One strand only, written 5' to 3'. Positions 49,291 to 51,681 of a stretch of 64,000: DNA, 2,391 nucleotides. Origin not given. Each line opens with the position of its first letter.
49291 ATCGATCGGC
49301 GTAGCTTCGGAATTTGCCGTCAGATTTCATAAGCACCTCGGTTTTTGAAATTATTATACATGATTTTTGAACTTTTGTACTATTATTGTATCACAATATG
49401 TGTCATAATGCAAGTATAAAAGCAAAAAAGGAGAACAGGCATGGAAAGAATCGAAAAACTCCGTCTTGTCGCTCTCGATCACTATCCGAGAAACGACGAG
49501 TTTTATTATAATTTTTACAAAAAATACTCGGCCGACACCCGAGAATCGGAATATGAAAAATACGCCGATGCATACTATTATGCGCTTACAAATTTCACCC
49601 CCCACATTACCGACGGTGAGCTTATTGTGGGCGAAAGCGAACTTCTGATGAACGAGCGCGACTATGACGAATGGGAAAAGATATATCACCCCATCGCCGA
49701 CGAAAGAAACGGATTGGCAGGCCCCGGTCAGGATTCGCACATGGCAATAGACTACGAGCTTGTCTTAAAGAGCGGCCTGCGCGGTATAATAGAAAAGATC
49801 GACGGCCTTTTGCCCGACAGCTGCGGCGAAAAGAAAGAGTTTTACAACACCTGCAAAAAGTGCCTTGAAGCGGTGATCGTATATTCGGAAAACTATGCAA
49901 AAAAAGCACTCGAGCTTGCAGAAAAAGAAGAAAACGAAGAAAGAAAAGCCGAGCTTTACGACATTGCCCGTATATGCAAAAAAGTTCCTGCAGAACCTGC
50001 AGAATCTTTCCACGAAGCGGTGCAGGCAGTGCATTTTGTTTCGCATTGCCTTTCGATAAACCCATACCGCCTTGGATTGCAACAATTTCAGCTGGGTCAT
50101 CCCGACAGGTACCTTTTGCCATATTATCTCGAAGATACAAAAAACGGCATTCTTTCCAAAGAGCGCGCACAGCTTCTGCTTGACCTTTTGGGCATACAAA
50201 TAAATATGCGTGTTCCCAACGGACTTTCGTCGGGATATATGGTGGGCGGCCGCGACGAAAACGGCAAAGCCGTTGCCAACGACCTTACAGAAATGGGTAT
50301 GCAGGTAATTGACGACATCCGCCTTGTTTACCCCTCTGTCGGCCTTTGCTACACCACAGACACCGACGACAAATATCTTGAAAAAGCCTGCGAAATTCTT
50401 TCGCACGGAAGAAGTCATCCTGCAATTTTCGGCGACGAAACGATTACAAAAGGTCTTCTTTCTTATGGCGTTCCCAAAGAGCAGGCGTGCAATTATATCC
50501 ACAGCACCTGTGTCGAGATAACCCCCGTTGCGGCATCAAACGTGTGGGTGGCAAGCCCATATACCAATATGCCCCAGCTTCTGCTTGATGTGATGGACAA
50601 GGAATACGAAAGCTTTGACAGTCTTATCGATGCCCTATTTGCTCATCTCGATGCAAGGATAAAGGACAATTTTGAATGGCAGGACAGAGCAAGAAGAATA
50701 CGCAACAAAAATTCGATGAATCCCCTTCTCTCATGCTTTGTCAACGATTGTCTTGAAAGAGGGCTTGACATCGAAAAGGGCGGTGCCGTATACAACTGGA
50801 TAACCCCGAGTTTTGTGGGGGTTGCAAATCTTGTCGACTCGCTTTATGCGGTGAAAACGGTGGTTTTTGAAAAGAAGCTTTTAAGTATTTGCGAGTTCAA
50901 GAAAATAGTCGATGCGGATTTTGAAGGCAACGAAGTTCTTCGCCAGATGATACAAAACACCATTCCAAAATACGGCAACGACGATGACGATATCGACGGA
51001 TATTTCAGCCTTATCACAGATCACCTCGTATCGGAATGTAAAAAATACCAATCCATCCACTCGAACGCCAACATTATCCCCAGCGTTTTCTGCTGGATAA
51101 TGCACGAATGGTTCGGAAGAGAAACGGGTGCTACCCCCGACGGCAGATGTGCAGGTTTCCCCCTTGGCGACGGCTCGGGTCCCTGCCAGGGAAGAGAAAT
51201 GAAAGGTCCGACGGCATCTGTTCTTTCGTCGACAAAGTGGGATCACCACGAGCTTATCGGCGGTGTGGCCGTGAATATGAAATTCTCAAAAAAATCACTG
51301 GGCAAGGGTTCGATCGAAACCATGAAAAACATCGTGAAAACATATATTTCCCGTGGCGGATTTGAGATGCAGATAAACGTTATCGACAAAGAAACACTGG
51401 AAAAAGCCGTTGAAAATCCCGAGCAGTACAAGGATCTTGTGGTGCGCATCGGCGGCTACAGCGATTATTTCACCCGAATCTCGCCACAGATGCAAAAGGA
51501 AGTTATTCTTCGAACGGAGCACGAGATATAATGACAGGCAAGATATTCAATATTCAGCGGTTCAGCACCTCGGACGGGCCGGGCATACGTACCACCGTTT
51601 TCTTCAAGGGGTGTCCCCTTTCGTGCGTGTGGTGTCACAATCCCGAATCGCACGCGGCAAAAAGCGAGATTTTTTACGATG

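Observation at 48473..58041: Mirror-arranged locus with two short glycyl-radical enzymes, one activase, a GH28-like enzyme and a Zn-ADH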

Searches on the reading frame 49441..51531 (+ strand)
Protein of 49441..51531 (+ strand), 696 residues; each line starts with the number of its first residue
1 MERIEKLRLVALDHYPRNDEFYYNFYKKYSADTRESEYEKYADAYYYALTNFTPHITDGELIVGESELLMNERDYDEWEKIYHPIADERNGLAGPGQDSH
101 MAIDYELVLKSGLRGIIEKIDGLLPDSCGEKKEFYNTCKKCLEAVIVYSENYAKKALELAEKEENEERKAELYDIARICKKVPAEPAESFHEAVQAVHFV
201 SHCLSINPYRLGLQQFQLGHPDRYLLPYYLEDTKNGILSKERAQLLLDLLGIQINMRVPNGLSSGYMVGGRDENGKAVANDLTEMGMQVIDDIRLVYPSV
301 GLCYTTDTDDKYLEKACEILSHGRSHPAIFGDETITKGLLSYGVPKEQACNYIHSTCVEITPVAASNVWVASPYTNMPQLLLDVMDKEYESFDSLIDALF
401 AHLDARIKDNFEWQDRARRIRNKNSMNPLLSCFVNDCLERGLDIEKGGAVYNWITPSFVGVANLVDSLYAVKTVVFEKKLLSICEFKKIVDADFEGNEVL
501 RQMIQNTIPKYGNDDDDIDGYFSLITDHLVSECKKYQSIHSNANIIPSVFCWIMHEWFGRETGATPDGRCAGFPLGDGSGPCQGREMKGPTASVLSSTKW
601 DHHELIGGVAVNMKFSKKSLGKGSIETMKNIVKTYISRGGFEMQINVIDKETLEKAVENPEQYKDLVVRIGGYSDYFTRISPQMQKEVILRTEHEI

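Call 3: search_protein_families(library=pfam, proteins=[window:49441-51531:+])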
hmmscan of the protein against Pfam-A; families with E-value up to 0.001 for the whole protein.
window:49441-51531:+ (696 aa): 2 families
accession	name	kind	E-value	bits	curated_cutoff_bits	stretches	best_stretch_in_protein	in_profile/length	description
PF02901.20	PFL-like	-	1.6e-108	364.5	24.3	1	97-559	156-647/647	Pyruvate formate lyase-like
PF01228.26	Gly_radical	-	1.5e-25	90.2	22.2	1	577-678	3-106/106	Glycine radical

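Call 4: search_protein_families(library=ncbifam, proteins=[window:49441-51531:+])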
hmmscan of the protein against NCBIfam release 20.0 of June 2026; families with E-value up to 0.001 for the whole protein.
window:49441-51531:+ (696 aa): 12 families
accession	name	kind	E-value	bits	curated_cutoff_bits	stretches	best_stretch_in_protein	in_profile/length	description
TIGR01774.1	PFL2-3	subfamily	1.7e-118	397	678.2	1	98-696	155-786/786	formate C-acetyltransferase/glycerol dehydratase family glycyl radical enzyme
NF043068.1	glycl_HYPD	equivalog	3.6e-107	359.3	1100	1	108-695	169-783/784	trans-4-hydroxy-L-proline dehydratase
NF048011.1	SfplDhtHpsGDes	equivalog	3.8e-98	329.8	1000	1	104-695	189-820/821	(2S)-3-sulfopropanediol dehydratase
NF007437.0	PRK09983.1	equivalog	2.3e-89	300.5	1109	1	99-695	155-764/765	formate C-acetyltransferase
NF048009.1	SfplDhtHpfGKleb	equivalog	9.9e-89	298.4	1000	1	99-694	183-822/824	(2S)-3-sulfopropanediol dehydratase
TIGR04394.1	choline_CutC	equivalog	2.1e-87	294.5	1050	1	117-692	184-784/789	choline trimethylamine-lyase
NF033718.1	indole_decarb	equivalog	1.7e-73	248.2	1100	1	104-695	220-867/868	indoleacetate decarboxylase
NF033715.1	glycyl_HPDL_Lrg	equivalog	7.4e-57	192.8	1150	3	508-695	713-900/901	4-hydroxyphenylacetate decarboxylase large subunit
TIGR01255.1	pyr_form_ly_1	equivalog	2.4e-30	105.7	994.2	1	459-695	512-742/744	formate C-acetyltransferase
NF038360.1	rad_fix_GrcA3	exception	5.3e-15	55.3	158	1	625-695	6-76/78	autonomous glycyl radical cofactor GrcA3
NF008341.1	PRK11127.1-1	equivalog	7.5e-14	51.5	145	1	634-695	17-78/80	autonomous glycyl radical cofactor GrcA2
TIGR04365.1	spare_glycyl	equivalog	4.3e-12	46.4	170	1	636-692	65-121/126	autonomous glycyl radical cofactor GrcA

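Call 9: search_solved_structures(query=window:49441-51528:+, max_evalue=0.00001, show_alignments=1)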
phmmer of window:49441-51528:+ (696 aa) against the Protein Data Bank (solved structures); distinct sequences matched with E-value up to 0.00001: 36.
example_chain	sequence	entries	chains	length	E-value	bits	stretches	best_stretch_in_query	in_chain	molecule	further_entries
1r8w_A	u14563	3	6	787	2.8e-93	316.6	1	99-694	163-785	glycerol dehydratase | B12-independent glycerol dehydratase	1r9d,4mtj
6vxc_A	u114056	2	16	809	4.8e-90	305.9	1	109-694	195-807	Trans-4-hydroxy-L-proline dehydratase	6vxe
9f3w_A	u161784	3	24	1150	1.8e-89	304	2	133-693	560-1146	Choline trimethylamine-lyase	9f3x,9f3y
5i2a_A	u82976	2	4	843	7.6e-86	292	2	99-494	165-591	Diol-dehydratase | Diol dehydratase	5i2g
9rco_A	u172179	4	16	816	7.2e-83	282.2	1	98-695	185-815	Glycyl radical protein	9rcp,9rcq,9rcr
8id1_A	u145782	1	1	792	6.5e-81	275.7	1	102-694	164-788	Formate C-acetyltransferase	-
2f3o_A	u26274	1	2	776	3.5e-77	263.4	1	99-692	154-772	pyruvate formate-lyase 2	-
5a0z_A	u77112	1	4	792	1.1e-76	261.7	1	133-693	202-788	CHOLINE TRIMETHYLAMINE LYASE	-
5a0u_A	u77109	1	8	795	1.2e-76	261.7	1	133-693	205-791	CHOLINE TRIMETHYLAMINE LYASE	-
8yjo_A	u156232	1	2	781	1.7e-73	251.2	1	99-696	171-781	Probable dehydratase PflD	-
8iof_A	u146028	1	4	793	1.1e-71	245.2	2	388-695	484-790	Benzylsuccinate synthase alpha subunit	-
6xs4_A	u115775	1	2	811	1.5e-71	244.8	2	407-695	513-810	Formate C-acetyltransferase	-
9ht9_A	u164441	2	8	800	3.6e-71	243.5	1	89-692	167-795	Choline trimethylamine-lyase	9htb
9r0v_A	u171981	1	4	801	3.6e-71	243.5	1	89-692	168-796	Choline trimethylamine-lyase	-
5faw_A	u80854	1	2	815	3.8e-71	243.4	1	89-692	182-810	Choline trimethylamine-lyase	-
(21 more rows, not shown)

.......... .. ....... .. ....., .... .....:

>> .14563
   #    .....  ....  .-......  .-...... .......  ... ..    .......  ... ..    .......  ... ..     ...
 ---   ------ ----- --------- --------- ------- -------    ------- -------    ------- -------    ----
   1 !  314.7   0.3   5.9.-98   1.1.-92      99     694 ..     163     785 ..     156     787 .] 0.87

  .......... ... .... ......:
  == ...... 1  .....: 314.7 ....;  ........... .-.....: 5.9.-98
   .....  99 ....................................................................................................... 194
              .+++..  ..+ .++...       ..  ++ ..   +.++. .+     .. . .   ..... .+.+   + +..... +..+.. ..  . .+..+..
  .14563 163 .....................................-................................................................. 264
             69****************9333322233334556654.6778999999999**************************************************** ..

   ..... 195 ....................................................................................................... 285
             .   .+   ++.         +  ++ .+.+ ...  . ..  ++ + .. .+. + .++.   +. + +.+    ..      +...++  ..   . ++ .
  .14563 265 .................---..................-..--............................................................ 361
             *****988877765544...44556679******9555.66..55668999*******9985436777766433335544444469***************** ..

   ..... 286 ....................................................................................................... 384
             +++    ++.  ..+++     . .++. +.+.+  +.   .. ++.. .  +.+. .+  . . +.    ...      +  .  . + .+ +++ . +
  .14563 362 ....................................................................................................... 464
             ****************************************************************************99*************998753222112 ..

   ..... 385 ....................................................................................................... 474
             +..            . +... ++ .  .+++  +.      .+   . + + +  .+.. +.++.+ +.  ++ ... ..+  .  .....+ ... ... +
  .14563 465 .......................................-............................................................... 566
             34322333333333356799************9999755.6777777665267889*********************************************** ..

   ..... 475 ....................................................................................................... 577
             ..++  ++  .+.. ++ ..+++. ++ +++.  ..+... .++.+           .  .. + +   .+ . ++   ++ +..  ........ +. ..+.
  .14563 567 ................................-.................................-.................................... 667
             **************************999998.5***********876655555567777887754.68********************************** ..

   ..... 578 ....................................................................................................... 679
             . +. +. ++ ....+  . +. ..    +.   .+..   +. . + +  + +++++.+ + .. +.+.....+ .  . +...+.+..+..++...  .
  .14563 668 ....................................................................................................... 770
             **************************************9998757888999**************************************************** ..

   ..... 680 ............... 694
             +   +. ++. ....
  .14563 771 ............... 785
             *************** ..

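Call 11: find_homologous_proteins(query=window:49441-51528:+)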
Query window:49441-51528:+ (696 aa): 1627 proteins with E <= 0.001 among 8000 candidates; the best 120 are listed.
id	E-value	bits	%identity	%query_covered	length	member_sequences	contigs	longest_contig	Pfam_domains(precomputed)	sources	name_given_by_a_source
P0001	0.0e+0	1529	94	100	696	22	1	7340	PF02901.21,PF01228.27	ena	-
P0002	0.0e+0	1347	82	100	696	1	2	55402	PF02901.21,PF01228.27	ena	-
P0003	0.0e+0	1327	82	100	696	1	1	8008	PF02901.21,PF01228.27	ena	-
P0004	0.0e+0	1293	78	100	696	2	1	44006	PF02901.21,PF01228.27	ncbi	-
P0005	0.0e+0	1160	72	100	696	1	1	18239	PF02901.21,PF01228.27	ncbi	-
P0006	0.0e+0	1154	72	100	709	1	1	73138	PF02901.21,PF01228.27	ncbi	-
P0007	0.0e+0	1152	72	100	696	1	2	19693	PF02901.21,PF01228.27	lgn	-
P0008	0.0e+0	1151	72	100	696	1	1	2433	PF02901.21,PF01228.27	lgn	-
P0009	0.0e+0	1122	70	100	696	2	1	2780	PF02901.21,PF01228.27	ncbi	-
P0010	0.0e+0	1114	69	100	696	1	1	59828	PF02901.21,PF01228.27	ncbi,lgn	-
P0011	0.0e+0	1114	69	100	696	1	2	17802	PF02901.21,PF01228.27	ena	-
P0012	0.0e+0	1107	69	100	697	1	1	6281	PF02901.21,PF01228.27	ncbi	-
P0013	0.0e+0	1104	68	100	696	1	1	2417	PF02901.21,PF01228.27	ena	-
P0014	0.0e+0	1103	68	100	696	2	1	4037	PF02901.21,PF01228.27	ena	-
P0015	0.0e+0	1099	69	100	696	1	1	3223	PF02901.21,PF01228.27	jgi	-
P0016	0.0e+0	1099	68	100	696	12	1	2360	PF02901.21,PF01228.27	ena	-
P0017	0.0e+0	1095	68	100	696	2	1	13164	PF02901.21,PF01228.27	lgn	-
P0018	0.0e+0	1094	68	100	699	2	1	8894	PF02901.21,PF01228.27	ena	-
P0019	0.0e+0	1093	68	100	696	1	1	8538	PF02901.21,PF01228.27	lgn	-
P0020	0.0e+0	1092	68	100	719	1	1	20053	PF02901.21,PF01228.27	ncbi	-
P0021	0.0e+0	1090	68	100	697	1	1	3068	PF02901.21,PF01228.27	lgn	-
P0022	0.0e+0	1090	68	100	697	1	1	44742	PF02901.21,PF01228.27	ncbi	-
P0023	0.0e+0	1090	67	100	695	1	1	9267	PF02901.21,PF01228.27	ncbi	-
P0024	0.0e+0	1088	68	100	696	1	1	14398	PF02901.21,PF01228.27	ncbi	-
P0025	0.0e+0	1088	67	100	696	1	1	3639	PF02901.21,PF01228.27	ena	-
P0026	0.0e+0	1088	68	100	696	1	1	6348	PF02901.21,PF01228.27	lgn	-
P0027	0.0e+0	1087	68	100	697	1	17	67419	PF02901.21,PF01228.27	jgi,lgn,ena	-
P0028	0.0e+0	1085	67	100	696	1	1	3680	PF02901.21,PF01228.27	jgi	-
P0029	0.0e+0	1084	68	100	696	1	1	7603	PF02901.21,PF01228.27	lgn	-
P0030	0.0e+0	1084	68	100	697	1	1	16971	PF02901.21,PF01228.27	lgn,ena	-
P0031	0.0e+0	1083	69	100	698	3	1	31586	PF02901.21,PF01228.27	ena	-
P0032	0.0e+0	1083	66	100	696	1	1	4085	PF02901.21,PF01228.27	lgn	-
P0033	0.0e+0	1082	66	100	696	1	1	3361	PF02901.21,PF01228.27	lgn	-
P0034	0.0e+0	1082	68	100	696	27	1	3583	PF02901.21,PF01228.27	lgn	-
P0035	0.0e+0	1082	67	100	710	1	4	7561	PF02901.21,PF01228.27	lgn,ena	-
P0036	0.0e+0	1080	67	100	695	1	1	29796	PF02901.21,PF01228.27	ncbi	-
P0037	0.0e+0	1079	67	100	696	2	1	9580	PF02901.21,PF01228.27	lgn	-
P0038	0.0e+0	1079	66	100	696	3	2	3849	PF02901.21,PF01228.27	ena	-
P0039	0.0e+0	1078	67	100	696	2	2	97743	PF02901.21,PF01228.27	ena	-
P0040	0.0e+0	1077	66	100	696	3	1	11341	PF02901.21,PF01228.27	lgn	-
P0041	0.0e+0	1077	67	100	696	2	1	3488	PF02901.21,PF01228.27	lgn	-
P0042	0.0e+0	1077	67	100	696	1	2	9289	PF02901.21,PF01228.27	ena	-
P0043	0.0e+0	1077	67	100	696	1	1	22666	PF02901.21,PF01228.27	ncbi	-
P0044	0.0e+0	1076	67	100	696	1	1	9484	PF02901.21,PF01228.27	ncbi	-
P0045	0.0e+0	1075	66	100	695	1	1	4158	PF02901.21,PF01228.27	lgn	-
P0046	0.0e+0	1075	66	100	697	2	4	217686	PF02901.21,PF01228.27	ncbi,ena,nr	ncbi:MAG: hypothetical protein IJX97_00265 [Clostridia bacterium]|nr:hypothetical protein [Clostridi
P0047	0.0e+0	1074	66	100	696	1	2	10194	PF02901.21,PF01228.27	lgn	-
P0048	0.0e+0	1074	68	100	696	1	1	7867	PF02901.21,PF01228.27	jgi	-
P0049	0.0e+0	1074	66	100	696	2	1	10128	PF02901.21,PF01228.27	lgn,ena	-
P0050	0.0e+0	1074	65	100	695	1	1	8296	PF02901.21,PF01228.27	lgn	-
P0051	0.0e+0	1073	66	100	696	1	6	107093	PF02901.21,PF01228.27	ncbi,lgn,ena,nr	ncbi:MAG: hypothetical protein IJN07_06335 [Clostridia bacterium]|nr:hypothetical protein [Clostridi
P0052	0.0e+0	1073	67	100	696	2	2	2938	PF02901.21,PF01228.27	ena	-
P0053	0.0e+0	1073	67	100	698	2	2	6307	PF02901.21,PF01228.27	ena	-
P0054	0.0e+0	1072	68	100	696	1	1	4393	PF02901.21,PF01228.27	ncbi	-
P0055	0.0e+0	1072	67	100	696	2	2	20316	PF02901.21,PF01228.27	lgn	-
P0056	0.0e+0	1071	67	100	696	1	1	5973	PF02901.21,PF01228.27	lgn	-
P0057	0.0e+0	1071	65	99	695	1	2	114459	PF02901.21,PF01228.27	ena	-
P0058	0.0e+0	1070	66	100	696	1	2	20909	PF02901.21,PF01228.27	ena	-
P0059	0.0e+0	1070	65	100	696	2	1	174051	PF02901.21,PF01228.27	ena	-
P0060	0.0e+0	1070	67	100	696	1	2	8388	PF02901.21,PF01228.27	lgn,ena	-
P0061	0.0e+0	1070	66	100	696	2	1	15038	PF02901.21,PF01228.27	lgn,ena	-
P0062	0.0e+0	1069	66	100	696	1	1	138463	PF02901.21,PF01228.27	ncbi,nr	ncbi:MAG: hypothetical protein IJZ03_00410 [Clostridia bacterium]|nr:hypothetical protein [Clostridi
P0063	0.0e+0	1069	66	100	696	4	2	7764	PF02901.21,PF01228.27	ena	-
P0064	0.0e+0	1069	66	100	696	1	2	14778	PF02901.21,PF01228.27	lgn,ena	-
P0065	0.0e+0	1069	67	100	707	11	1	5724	PF02901.21,PF01228.27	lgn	-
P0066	0.0e+0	1068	66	100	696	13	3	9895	PF02901.21,PF01228.27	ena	-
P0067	0.0e+0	1068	67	100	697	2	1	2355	PF02901.21,PF01228.27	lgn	-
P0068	0.0e+0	1068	66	100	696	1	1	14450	PF02901.21,PF01228.27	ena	-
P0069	0.0e+0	1068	65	100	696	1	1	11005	PF02901.21,PF01228.27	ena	-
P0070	0.0e+0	1068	65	100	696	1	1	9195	PF02901.21,PF01228.27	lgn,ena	-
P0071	0.0e+0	1068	67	100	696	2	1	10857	PF02901.21,PF01228.27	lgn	-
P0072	0.0e+0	1067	67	100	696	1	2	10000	PF02901.21,PF01228.27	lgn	-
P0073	0.0e+0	1067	67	100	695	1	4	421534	PF02901.21,PF01228.27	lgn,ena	-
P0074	0.0e+0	1067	66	100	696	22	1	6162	PF02901.21,PF01228.27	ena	-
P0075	0.0e+0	1067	66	100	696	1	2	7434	PF02901.21,PF01228.27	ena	-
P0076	0.0e+0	1067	66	100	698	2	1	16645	PF02901.21,PF01228.27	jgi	-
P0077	0.0e+0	1067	66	100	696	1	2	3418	PF02901.21,PF01228.27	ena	-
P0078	0.0e+0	1067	66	100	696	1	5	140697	PF02901.21,PF01228.27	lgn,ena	-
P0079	0.0e+0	1066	66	100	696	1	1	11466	PF02901.21,PF01228.27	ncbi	-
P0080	0.0e+0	1066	67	100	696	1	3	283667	PF02901.21,PF01228.27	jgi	-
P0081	0.0e+0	1066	65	100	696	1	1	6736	PF02901.21,PF01228.27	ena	-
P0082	0.0e+0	1066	66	100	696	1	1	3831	PF02901.21,PF01228.27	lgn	-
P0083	0.0e+0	1065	66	100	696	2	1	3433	PF02901.21,PF01228.27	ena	-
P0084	0.0e+0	1065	67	100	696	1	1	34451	PF02901.21,PF01228.27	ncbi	-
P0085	0.0e+0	1064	66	100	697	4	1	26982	PF02901.21,PF01228.27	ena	-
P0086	0.0e+0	1064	66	100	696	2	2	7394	PF02901.21,PF01228.27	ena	-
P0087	0.0e+0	1063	65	100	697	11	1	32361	PF02901.21,PF01228.27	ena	-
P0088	0.0e+0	1063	64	100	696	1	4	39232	PF02901.21,PF01228.27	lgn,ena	-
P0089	0.0e+0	1063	66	100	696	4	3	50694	PF02901.21,PF01228.27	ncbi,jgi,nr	ncbi:MAG: hypothetical protein E7634_00890 [Ruminococcaceae bacterium]|nr:hypothetical protein [Osci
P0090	0.0e+0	1063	66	100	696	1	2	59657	PF02901.21,PF01228.27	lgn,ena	-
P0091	0.0e+0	1063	67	100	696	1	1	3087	PF02901.21,PF01228.27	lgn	-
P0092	0.0e+0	1062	65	100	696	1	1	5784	PF02901.21,PF01228.27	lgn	-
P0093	0.0e+0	1062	67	100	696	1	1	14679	PF02901.21,PF01228.27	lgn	-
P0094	0.0e+0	1062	65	100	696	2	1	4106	PF02901.21,PF01228.27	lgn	-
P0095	0.0e+0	1061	66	100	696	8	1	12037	PF02901.21,PF01228.27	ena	-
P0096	0.0e+0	1061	66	100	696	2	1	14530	PF02901.21,PF01228.27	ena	-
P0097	0.0e+0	1060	65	100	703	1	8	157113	PF02901.21,PF01228.27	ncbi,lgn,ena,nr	ncbi:MAG: hypothetical protein J6A69_04780 [Clostridia bacterium]|nr:hypothetical protein [Clostridi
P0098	0.0e+0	1060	66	100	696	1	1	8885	PF02901.21,PF01228.27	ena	-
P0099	0.0e+0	1060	65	100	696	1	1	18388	PF02901.21,PF01228.27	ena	-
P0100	0.0e+0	1060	66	100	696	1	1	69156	PF02901.21,PF01228.27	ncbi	-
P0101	0.0e+0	1060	66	100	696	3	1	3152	PF02901.21,PF01228.27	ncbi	-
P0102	0.0e+0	1059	66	100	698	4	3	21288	PF02901.21,PF01228.27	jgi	-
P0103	0.0e+0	1059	65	100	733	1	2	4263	PF02901.21,PF01228.27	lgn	-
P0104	0.0e+0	1059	65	100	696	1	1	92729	PF02901.21,PF01228.27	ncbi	-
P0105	0.0e+0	1059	64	100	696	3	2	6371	PF02901.21,PF01228.27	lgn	-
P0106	0.0e+0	1059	65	100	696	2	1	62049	PF02901.21,PF01228.27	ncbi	-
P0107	0.0e+0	1059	64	100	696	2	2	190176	PF02901.21,PF01228.27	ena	-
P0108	0.0e+0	1059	65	100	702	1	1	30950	PF02901.21,PF01228.27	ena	-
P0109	0.0e+0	1058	66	100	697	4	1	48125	PF02901.21,PF01228.27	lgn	-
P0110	0.0e+0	1057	66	100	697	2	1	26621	PF02901.21,PF01228.27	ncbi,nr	ncbi:MAG: hypothetical protein IJF78_07845 [Clostridia bacterium]|nr:hypothetical protein [Clostridi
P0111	0.0e+0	1057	65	100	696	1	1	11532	PF02901.21,PF01228.27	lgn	-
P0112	0.0e+0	1057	65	100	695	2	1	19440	PF02901.21,PF01228.27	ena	-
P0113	0.0e+0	1056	66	100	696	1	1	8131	PF02901.21,PF01228.27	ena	-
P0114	0.0e+0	1056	65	100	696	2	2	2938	PF02901.21,PF01228.27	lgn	-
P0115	0.0e+0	1056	66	100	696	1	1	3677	PF02901.21,PF01228.27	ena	-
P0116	0.0e+0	1055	66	100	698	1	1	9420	PF02901.21,PF01228.27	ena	-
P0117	0.0e+0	1055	66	100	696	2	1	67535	PF02901.21,PF01228.27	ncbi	-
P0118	0.0e+0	1054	65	100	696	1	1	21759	PF02901.21,PF01228.27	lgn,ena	-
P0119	0.0e+0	1054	65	100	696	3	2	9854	PF02901.21,PF01228.27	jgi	-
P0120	0.0e+0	1053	66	100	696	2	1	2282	PF02901.21,PF01228.27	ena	-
